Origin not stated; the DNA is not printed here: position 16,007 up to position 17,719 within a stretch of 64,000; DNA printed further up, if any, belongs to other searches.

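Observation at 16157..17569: Tandem-duplicated DnaC/DnaI-type helicase-loader ATPase with Zn ribbon; first module has degenerate Walker B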

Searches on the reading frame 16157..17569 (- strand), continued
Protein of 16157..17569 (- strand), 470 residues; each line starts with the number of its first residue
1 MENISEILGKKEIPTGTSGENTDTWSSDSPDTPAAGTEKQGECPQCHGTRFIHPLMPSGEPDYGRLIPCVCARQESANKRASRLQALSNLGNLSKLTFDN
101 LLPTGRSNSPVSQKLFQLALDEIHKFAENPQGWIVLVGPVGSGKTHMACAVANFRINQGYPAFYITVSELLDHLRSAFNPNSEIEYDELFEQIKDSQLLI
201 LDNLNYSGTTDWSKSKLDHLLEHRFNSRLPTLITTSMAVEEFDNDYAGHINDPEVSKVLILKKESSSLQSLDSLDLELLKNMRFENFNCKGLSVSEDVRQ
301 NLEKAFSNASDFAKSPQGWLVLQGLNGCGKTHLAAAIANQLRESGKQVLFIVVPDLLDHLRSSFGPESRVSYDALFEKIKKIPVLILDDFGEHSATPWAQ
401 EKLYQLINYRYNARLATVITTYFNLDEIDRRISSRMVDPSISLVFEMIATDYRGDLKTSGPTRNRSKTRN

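Call 9: search_solved_structures(query=window:16157-17569:-, show_alignments=3)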
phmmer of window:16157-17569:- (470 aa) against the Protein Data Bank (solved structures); distinct sequences matched with E-value up to 0.001: 56.
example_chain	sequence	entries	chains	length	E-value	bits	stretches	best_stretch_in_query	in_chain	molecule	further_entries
2w58_A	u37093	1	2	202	4e-14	55.3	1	317-432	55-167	PRIMOSOME COMPONENT (HELICASE LOADER)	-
6qel_G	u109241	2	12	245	4.6e-14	55.1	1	279-438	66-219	DNA replication protein dnaC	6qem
4m4w_J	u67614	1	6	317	1.5e-12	50.2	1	306-431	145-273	Primosomal protein DnaI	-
3ec2_A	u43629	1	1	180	1.4e-11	46.9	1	319-433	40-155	DNA replication protein DnaC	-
3ecc_A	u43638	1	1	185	1.4e-11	46.9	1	319-433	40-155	DNA replication protein DnaC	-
2qgz_A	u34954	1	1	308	1.6e-11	46.7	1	290-432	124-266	Putative primosome component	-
5he8_A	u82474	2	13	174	5.7e-11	44.9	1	320-433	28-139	Helicase loader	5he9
8q3w_A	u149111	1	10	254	2.3e-07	33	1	79-242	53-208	Insertion sequence IS5376 putative ATP-binding protein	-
8q4d_E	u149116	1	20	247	2.3e-07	33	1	79-241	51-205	Insertion sequence IS5376 putative ATP-binding protein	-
5bq5_A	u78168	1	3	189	6.6e-07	31.5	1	134-242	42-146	Insertion sequence IS5376 putative ATP-binding protein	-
1f48_A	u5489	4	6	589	2.3e-05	26.5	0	309-360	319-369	ARSENITE-TRANSLOCATING ATPASE | ARSENICAL PUMP-DRIVING ATPASE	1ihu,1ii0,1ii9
9m4n_A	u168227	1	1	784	4.7e-05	25.4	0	310-382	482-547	Cell division control protein 48 homolog A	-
9m3v_A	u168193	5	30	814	5.2e-05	25.3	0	310-382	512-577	Cell division control protein 48 homolog A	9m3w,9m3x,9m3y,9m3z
8rs9_A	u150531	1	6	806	6.7e-05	24.9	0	129-205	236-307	Transitional endoplasmic reticulum ATPase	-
8r0e_A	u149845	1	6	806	9.5e-05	24.4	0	129-205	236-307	Transitional endoplasmic reticulum ATPase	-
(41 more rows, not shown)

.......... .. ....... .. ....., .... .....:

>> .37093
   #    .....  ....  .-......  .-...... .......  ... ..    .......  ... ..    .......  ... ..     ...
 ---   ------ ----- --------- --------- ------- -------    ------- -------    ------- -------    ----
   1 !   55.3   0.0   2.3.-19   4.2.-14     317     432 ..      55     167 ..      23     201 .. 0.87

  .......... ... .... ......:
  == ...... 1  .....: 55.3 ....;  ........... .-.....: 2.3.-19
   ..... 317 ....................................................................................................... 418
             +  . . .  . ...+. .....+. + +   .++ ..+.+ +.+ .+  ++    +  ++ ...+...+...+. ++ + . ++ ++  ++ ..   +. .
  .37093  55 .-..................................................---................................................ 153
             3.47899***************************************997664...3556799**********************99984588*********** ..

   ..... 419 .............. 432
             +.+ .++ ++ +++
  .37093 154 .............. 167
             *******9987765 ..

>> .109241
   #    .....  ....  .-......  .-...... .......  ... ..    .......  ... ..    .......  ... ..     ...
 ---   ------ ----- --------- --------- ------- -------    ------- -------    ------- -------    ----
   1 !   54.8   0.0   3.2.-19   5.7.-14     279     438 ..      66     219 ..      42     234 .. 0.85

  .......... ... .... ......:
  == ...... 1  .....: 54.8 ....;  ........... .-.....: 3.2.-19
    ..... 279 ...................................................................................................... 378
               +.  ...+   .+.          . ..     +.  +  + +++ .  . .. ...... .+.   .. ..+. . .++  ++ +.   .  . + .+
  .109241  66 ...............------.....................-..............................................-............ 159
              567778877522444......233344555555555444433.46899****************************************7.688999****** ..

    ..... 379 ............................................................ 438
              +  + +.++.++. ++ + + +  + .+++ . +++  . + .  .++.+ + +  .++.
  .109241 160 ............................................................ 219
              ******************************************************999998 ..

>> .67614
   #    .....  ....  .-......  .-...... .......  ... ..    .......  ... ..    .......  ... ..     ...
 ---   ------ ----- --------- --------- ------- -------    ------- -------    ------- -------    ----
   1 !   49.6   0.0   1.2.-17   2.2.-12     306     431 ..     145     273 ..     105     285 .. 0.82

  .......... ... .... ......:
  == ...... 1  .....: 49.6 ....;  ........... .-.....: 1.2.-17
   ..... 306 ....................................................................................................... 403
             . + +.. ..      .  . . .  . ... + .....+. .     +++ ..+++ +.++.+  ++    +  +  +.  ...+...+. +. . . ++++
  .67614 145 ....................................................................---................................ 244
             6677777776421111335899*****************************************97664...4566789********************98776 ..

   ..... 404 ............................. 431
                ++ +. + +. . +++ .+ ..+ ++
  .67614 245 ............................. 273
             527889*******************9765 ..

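Call 18: find_related_loci(query=window:16157-17569:-, collection=genome_contigs, flank=6000)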
Query window:16157-17569:- (470 aa) in genome_contigs; peptide patterns used: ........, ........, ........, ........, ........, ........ (x = any residue, [..] = any of these).
600 stretches matched a pattern (row limit reached: there are more); 510 encode a relative of the query (tblastn E <= 1e-3); the best 80 are kept; 80 distinct loci.
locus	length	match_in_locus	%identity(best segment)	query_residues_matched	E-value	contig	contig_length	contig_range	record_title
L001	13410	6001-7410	87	1-470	0e+0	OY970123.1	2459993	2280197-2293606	MAG: uncultured Chloroflexia bacterium isolate MFD01476.bin.c.5 genome assembly, chromosome: 1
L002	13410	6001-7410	76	1-470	0e+0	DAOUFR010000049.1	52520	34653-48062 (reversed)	MAG TPA_asm: Dehalococcoidia bacterium isolate R125_62 10327, whole genome shotgun sequence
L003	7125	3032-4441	75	1-470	0e+0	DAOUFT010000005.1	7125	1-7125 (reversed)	MAG TPA_asm: Dehalococcoidia bacterium isolate R24_101 k131_711102, whole genome shotgun sequence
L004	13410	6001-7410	76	1-470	0e+0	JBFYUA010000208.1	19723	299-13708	MAG: Dehalococcoidia bacterium isolate PPR_0282 PPR_0282.fa_k121_943066, whole genome shotgun sequence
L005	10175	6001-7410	74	1-470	0e+0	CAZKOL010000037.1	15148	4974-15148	MAG TPA_asm: uncultured Dehalococcoidales bacterium isolate SRP178699_co2_170 genome assembly, contig: NODE_3240_length_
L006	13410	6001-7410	75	1-470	0e+0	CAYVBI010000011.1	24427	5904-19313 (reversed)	MAG TPA_asm: uncultured Dehalococcoidales bacterium isolate SRP178699_co1_305 genome assembly, contig: NODE_2345_length_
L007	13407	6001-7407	71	1-469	0e+0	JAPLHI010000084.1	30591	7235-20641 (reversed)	MAG: Chloroflexota bacterium isolate LacPavin_0920_SED3_MAG_48_9 LacPavin_0920_SED3_scaffold_801111, whole genome shotgu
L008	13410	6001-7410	75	1-470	0e+0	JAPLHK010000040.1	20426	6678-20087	MAG: Chloroflexota bacterium isolate LacPavin_0419_WC90_MAG_53_8 LacPavin_0419_WC90_scaffold_100171, whole genome shotgu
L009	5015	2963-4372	75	1-470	0e+0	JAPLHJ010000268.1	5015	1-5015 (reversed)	MAG: Chloroflexota bacterium isolate LacPavin_0419_WC70L_MAG_53_9 LacPavin_0419_WC70L_scaffold_929448, whole genome shot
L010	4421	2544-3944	72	1-470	0e+0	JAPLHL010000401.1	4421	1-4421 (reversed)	MAG: Chloroflexota bacterium isolate LacPavin_0920_SED4_MAG_48_8 LacPavin_0920_SED4_scaffold_2682981, whole genome shotg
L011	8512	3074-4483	72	1-470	0e+0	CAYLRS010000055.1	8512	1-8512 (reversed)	MAG TPA_asm: uncultured Dehalococcoidales bacterium isolate binchicken_co91_488 genome assembly, contig: NODE_11178_leng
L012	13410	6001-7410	69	1-470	0e+0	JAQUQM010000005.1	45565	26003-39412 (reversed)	MAG: Dehalococcoidia bacterium isolate STD1_5 NODE_1553_length_45565_cov_3.466020_Sandtown_D1, whole genome shotgun sequ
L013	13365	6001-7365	70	1-455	0e+0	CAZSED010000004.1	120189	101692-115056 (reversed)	MAG TPA_asm: uncultured Dehalococcoidales bacterium isolate SRP098346_co1_392 genome assembly, contig: NODE_17_length_12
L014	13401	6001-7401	58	1-469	0e+0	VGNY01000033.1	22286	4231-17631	MAG: Chloroflexi bacterium isolate M_DeepCast_200m_mx_194 M_DeepCast_200m_mx_194_Ga0194113_10003129, whole genome shotgu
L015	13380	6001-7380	60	1-463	0e+0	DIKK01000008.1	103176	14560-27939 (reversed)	MAG TPA_asm: Dehalococcoidia bacterium UBA5620 UBA5620_contig_41740, whole genome shotgun sequence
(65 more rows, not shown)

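Call 19: search_protein_representatives(protein=window:16157-17569:-)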
Query: 470 residues. Proteins with E-value up to 0.001 (for the whole library): 24835; up to 1e-10: 5875; up to 1e-30: 608. The best 150 are listed.
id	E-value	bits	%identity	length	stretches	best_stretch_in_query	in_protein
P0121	1.2e-200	683.3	46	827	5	272-460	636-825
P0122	2.8e-154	530.5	46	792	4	278-447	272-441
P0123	2.0e-139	481.6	48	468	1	1-466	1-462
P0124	1.5e-118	412.7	44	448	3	270-455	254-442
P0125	6.9e-115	400.7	45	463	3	268-454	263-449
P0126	3.7e-113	395.0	46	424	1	55-455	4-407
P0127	4.6e-113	394.7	47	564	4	275-451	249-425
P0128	3.2e-112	391.9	47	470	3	275-458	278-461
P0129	1.1e-111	390.2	50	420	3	272-465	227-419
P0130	9.7e-107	373.8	41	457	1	2-455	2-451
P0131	2.7e-106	372.3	41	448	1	35-464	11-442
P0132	4.0e-105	368.5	42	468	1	17-457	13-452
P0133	2.5e-104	365.9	45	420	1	56-456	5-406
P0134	7.4e-104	364.3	45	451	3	276-454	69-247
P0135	1.1e-103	363.7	42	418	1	56-453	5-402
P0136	2.9e-103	362.3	48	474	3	271-467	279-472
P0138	1.1e-99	350.5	46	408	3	295-458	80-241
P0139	6.1e-99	348.1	40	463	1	2-463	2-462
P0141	1.9e-96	339.9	38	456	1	14-454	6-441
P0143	5.6e-96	338.4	41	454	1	39-453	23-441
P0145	7.0e-94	331.4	42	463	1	33-453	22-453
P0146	1.2e-92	327.3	37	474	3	296-458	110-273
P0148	1.0e-91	324.3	58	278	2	278-468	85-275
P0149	1.9e-90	320.2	40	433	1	40-453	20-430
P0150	8.5e-90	318.0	43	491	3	275-457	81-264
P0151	1.0e-89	317.7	40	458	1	37-453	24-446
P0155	4.5e-89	315.6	42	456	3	283-455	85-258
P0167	1.2e-83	297.7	45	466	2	270-454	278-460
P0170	1.2e-82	294.4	35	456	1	38-454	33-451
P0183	1.4e-76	274.4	34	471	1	27-465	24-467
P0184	1.4e-76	274.4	34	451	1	42-452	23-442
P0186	2.2e-76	273.8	39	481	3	276-455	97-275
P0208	4.3e-69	249.7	46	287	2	284-454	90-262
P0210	9.1e-69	248.7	32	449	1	27-453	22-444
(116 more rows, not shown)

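Call 23: list_cluster_members(proteins=[P0121, P0122, P0123, P0124, P0128, P0136, P0139, P0155, P0183, P0210])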
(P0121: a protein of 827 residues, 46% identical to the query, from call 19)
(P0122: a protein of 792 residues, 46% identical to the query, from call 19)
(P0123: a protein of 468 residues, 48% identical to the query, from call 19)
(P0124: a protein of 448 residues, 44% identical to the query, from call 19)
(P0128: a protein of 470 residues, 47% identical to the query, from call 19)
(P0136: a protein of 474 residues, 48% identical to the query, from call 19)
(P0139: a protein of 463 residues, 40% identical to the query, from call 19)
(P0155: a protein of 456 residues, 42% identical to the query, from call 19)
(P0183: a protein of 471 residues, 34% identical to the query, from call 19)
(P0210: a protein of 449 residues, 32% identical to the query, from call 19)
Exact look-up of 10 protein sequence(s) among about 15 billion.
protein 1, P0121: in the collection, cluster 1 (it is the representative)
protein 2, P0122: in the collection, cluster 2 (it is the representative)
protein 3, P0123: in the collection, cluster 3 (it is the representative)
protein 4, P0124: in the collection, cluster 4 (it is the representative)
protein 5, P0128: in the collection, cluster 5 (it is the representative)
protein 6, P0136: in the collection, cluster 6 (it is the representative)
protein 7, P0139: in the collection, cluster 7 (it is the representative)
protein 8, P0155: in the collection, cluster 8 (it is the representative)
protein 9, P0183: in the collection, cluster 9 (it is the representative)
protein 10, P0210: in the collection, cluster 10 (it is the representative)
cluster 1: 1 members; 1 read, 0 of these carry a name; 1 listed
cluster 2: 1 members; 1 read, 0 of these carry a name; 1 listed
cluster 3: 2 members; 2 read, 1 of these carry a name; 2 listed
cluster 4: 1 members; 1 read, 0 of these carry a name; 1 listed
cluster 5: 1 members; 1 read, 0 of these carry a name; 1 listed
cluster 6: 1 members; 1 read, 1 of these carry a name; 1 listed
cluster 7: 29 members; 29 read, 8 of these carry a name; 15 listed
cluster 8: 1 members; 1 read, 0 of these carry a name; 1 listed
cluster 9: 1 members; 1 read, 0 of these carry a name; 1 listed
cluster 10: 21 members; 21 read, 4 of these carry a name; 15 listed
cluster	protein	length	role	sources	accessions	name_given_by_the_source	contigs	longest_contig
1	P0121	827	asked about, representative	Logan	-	-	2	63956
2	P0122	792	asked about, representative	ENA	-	-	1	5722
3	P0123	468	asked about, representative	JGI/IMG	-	-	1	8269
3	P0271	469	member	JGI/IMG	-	DNA replication protein DnaC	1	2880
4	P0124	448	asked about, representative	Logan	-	-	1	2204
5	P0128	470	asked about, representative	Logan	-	-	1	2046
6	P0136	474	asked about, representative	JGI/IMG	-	DNA replication protein DnaC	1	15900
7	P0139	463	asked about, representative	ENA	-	-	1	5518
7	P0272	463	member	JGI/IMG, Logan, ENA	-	DNA replication protein DnaC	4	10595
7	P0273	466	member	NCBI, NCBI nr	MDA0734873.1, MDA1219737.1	MAG: ATP-binding protein [Chloroflexi bacterium] | ATP-binding protein [Chloroflexota bacterium]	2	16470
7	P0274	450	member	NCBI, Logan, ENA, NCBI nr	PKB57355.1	MAG: hypothetical protein BZY73_03575 [SAR202 cluster bacterium Casp-Chloro-G3]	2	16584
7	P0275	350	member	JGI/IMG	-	DNA replication protein DnaC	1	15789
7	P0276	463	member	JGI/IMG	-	DNA replication protein DnaC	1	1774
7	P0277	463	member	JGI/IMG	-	DNA replication protein DnaC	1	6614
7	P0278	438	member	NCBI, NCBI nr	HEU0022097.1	MAG TPA: ATP-binding protein [Dehalococcoidia bacterium] | ATP-binding protein [Dehalococcoidia bacterium]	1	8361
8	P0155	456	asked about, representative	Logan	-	-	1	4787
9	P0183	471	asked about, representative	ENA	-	-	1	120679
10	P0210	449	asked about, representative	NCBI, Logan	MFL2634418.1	MAG: ATP-binding protein [Dehalococcoidia bacterium]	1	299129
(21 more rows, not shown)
